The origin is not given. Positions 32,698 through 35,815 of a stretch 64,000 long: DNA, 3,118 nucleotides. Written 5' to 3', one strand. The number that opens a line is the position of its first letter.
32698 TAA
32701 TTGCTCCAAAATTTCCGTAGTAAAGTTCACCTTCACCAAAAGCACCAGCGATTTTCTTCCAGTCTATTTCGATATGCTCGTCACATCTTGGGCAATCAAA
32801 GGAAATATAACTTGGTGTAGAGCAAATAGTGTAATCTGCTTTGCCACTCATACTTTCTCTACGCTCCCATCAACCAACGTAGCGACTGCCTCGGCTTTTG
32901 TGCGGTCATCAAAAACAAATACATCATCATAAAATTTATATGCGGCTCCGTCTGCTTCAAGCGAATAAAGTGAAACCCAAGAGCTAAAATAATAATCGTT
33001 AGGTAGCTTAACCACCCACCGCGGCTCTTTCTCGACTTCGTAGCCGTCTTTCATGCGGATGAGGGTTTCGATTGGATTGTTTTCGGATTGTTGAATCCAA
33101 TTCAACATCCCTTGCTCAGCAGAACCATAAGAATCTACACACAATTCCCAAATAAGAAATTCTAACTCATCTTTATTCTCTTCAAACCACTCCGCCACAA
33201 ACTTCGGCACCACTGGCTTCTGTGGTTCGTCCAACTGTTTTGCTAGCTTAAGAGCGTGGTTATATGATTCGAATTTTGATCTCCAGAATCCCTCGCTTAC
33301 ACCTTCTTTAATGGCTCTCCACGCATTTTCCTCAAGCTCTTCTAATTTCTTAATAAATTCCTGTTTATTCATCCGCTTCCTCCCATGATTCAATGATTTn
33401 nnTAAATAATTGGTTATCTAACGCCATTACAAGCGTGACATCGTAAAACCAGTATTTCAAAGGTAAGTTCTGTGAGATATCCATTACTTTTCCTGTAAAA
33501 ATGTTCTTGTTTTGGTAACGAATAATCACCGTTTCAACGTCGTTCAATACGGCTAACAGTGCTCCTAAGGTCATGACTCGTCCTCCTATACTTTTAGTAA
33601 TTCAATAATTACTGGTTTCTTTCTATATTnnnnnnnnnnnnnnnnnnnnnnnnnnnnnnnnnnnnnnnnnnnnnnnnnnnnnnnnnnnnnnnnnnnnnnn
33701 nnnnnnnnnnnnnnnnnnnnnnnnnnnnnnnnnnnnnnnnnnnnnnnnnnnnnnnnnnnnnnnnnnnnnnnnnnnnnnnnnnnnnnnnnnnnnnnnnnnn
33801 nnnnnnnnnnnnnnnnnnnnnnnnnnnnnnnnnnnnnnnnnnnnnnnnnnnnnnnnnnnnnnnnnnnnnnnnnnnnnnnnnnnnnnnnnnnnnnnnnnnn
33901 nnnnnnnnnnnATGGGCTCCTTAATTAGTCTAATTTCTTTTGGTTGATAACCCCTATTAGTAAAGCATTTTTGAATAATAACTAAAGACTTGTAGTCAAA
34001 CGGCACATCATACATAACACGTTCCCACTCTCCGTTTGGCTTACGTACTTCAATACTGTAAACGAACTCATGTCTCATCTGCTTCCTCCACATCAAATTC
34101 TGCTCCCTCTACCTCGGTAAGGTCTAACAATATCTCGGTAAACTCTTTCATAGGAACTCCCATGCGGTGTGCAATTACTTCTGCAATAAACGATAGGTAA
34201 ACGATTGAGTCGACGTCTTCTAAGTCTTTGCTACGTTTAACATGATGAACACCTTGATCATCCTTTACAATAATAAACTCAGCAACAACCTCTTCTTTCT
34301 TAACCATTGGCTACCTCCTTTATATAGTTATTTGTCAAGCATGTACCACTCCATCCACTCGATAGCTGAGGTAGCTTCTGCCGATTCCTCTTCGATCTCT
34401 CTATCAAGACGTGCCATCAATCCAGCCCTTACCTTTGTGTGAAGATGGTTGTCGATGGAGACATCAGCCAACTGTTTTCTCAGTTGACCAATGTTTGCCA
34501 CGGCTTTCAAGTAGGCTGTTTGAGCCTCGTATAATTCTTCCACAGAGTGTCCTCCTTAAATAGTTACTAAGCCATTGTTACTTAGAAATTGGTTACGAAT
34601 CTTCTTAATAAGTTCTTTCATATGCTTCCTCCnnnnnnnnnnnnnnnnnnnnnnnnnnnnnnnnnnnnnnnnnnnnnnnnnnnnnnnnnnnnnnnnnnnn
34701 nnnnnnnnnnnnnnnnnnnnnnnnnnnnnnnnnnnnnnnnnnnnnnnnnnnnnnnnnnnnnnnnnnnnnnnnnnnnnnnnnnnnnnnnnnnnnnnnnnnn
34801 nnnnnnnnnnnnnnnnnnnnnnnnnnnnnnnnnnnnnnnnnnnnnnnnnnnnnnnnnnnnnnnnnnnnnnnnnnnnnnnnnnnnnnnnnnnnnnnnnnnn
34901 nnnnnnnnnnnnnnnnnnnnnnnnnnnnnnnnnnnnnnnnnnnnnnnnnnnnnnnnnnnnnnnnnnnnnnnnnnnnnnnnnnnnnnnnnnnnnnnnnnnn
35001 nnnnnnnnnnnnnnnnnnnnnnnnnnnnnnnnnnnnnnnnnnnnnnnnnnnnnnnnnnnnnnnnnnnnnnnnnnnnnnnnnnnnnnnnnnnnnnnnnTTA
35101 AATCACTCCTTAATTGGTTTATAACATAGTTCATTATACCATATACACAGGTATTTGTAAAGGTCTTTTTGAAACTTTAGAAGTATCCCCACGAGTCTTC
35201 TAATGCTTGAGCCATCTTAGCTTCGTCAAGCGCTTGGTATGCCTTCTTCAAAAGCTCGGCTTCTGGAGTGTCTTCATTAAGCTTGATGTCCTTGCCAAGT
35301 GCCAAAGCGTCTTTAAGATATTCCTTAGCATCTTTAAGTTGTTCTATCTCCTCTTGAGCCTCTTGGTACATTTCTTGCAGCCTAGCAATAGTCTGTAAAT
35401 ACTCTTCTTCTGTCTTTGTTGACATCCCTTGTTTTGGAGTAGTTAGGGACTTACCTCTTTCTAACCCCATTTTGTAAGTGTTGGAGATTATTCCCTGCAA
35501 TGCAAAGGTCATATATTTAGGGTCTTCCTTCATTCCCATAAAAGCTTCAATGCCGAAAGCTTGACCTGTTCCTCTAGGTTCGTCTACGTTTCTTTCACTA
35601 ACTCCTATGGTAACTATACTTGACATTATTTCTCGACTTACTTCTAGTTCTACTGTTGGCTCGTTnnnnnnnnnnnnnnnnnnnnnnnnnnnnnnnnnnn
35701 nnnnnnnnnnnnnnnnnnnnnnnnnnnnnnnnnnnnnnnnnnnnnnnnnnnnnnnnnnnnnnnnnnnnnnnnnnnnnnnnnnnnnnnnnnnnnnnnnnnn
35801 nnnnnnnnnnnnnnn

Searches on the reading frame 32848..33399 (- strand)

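Call 90: search_protein_families(library=pfam, proteins=[window:32848-33399:-], max_evalue=0.01)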
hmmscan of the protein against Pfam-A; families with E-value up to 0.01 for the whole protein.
window:32848-33399:- (183 aa): 1 family
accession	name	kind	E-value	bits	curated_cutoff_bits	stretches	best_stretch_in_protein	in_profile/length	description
PF07852.16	DUF1642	-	2e-19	70.9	27.8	1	59-138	1-82/138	Protein of unknown function (DUF1642)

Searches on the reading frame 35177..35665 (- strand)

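Call 90: search_protein_families(library=pfam, proteins=[window:35177-35665:-], max_evalue=0.01)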
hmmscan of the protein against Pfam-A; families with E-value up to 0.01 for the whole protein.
window:35177-35665:- (162 aa): 1 family
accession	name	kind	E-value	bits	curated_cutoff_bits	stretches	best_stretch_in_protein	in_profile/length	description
PF13118.11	DUF3972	-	0.0087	16.9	26.2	0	76-142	55-121/125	Protein of unknown function (DUF3972)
